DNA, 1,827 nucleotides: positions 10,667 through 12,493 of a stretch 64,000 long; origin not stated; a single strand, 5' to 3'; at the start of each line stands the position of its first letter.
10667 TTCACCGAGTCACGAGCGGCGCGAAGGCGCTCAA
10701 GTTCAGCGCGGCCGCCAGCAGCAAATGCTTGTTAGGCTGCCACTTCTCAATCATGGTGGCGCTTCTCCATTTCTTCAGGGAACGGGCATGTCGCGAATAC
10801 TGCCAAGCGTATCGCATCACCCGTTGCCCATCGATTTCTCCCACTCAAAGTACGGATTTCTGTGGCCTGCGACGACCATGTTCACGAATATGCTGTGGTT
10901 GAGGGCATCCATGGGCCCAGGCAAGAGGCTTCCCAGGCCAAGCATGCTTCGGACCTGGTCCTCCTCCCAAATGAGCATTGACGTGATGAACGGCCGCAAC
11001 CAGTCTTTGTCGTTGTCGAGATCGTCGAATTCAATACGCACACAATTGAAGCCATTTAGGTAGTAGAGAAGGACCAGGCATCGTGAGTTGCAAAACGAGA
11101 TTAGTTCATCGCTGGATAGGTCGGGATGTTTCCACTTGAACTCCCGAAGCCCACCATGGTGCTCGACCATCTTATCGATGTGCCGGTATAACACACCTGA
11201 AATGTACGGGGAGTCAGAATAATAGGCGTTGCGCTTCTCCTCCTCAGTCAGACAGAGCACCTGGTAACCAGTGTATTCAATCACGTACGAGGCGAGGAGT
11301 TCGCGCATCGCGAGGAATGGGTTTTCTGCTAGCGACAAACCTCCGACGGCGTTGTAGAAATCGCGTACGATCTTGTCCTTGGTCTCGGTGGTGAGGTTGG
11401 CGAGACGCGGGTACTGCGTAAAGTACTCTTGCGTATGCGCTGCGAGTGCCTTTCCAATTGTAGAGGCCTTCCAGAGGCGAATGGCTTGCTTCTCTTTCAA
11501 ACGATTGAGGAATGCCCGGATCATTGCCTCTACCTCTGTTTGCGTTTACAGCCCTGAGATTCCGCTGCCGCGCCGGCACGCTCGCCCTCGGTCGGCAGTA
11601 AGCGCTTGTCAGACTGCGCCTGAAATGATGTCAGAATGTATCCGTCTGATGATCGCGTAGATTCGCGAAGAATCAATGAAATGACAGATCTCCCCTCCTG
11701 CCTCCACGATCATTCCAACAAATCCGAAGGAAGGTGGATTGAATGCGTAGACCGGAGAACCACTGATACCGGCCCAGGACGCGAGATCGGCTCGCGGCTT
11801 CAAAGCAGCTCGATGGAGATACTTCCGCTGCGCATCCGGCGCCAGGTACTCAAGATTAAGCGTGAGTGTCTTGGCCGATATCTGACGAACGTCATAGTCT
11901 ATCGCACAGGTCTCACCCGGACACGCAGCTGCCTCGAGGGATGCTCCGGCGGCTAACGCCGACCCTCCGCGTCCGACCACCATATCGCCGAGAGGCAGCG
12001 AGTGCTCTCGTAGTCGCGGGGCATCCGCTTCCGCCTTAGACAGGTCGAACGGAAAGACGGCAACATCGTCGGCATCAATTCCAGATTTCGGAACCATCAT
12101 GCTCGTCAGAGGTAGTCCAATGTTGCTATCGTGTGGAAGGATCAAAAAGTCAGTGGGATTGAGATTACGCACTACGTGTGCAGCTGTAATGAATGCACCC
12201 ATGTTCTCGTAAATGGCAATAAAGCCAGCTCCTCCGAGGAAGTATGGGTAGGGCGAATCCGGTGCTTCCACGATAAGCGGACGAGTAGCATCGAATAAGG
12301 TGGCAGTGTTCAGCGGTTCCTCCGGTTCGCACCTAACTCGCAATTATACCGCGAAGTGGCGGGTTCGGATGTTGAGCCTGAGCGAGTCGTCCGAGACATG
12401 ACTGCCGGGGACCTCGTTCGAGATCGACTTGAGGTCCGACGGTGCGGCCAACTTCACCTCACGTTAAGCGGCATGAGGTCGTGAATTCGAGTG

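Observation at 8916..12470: The three minus-strand units of the island each begin with a paralogous ~20-100-nt element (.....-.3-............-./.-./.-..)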

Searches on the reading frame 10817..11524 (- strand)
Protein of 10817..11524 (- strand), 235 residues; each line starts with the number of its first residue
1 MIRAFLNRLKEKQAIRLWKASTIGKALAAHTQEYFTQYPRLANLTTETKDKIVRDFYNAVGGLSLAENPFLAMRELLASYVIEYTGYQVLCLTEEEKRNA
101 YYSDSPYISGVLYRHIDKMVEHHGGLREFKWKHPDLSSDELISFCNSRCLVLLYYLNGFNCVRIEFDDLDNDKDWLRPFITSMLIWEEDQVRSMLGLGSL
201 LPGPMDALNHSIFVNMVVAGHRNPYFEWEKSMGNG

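Call 6: search_protein_families(library=pfam, proteins=[window:10817-11524:-], max_evalue=0.01)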
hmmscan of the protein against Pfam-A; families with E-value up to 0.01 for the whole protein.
window:10817-11524:- (235 aa): 0 families

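Call 17: search_protein_families(library=padloc, proteins=[window:10817-11524:-], max_evalue=0.001)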
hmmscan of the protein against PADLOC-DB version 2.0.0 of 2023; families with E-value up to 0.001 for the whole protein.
window:10817-11524:- (235 aa): 0 families

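Call 60: search_protein_families(library=pfam, proteins=[window:10817-11524:-], max_evalue=5)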
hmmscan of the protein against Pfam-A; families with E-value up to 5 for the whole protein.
window:10817-11524:- (235 aa): 0 families

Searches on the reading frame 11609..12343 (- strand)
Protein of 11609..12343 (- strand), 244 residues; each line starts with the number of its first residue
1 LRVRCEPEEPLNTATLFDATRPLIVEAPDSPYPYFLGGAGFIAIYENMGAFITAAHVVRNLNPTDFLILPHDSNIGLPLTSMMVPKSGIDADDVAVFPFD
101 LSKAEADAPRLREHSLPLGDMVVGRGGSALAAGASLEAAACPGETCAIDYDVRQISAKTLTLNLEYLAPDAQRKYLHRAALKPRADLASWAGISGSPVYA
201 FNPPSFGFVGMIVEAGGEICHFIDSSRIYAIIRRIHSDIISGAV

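Call 6: search_protein_families(library=pfam, proteins=[window:11609-12343:-], max_evalue=0.01)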
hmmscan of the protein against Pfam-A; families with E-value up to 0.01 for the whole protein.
window:11609-12343:- (244 aa): 0 families

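Call 17: search_protein_families(library=padloc, proteins=[window:11609-12343:-], max_evalue=0.001)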
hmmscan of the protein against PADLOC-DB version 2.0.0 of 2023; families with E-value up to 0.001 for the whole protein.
window:11609-12343:- (244 aa): 0 families

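Call 39: find_homologous_proteins(query=window:11609-12343:-, max_evalue=0.00001)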
Query window:11609-12343:- (244 aa): 1 proteins with E <= 0.00001 among 4394 candidates.
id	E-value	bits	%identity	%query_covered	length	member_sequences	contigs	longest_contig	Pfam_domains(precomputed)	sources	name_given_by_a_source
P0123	1.6e-141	488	100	90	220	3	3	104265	-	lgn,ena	-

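Call 60: search_protein_families(library=pfam, proteins=[window:11609-12271:-], max_evalue=5)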
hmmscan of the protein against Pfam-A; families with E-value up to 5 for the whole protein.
window:11609-12271:- (220 aa): 1 family
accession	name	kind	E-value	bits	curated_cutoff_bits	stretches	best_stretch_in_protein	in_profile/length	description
PF13365.12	Trypsin_2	-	0.0078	17.4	27.6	1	15-175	2-135/144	Trypsin-like peptidase domain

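Call 69: search_solved_structures(query=window:11609-12271:-, max_evalue=1)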
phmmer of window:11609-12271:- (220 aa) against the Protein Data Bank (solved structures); distinct sequences matched with E-value up to 1: 2.
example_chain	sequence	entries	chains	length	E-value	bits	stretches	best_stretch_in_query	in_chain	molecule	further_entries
5hj7_A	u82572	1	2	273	0.029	17.2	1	83-119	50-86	Glutamate racemase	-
5ijw_A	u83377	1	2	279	0.23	14.2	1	83-118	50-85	Glutamate racemase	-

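Call 80: predict_structure(protein=window:11609-12313:-)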
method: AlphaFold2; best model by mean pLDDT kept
length: 234 residues; sequences in the alignment: 1
mean_pLDDT: 35.1   pTM: 0.26
mean pLDDT of the five models: 35.1, 32.1, 27.2, 26.3, 23.7
residues with pLDDT >= 90: 0; 70-90: 0; 50-70: 32; < 50: 202
segments of 3 or more residues with pLDDT < 50: 1-170, 192-199, 213-234
pLDDT, mean of each block of 10 residues (from residue 1): 35 39 37 34 31 30 30 28 28 33 28 26 26 27 25 34 42 55 57 44 53 38 31 25
secondary structure, 60 per line:
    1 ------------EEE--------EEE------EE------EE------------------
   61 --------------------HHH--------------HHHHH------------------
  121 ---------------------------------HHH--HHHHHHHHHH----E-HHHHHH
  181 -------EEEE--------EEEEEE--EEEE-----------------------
elements in order: E13-15 E24-26 H98-102 H159-168 H175-180 E188-191 E200-205 E208-211
